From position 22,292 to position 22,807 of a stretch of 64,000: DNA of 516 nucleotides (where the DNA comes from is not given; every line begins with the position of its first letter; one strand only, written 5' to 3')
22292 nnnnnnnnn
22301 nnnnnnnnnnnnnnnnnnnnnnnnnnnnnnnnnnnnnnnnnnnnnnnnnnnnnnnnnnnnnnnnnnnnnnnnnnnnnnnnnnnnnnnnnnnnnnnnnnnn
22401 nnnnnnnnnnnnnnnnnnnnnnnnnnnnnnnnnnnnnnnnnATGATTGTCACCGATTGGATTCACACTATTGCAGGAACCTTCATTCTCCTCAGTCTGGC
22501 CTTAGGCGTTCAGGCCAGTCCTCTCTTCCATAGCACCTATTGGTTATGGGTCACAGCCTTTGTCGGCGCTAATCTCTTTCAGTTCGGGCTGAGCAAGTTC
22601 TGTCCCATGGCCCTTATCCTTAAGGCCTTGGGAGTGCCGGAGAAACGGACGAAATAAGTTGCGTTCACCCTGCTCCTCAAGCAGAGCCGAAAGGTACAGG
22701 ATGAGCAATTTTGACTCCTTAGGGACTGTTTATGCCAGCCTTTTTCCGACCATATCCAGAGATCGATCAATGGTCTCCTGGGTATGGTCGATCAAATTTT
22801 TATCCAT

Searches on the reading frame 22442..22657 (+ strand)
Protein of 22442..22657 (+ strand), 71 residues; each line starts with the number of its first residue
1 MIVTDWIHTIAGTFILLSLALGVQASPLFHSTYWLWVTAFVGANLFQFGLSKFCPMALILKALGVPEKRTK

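Call 36: search_protein_families(library=ncbifam, proteins=[window:22442-22657:+], max_evalue=0.00001)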
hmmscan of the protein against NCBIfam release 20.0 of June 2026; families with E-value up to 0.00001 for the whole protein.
window:22442-22657:+ (71 aa): 0 families

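Call 65: search_protein_families(library=pfam, proteins=[window:22442-22657:+], max_evalue=0.5)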
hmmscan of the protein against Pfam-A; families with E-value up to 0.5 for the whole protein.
window:22442-22657:+ (71 aa): 1 family
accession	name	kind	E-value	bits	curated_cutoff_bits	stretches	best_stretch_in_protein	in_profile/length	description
PF11127.14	YgaP-like_TM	-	3.8e-08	33.8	25.3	1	9-61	14-59/66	Inner membrane protein YgaP-like, transmembrane domain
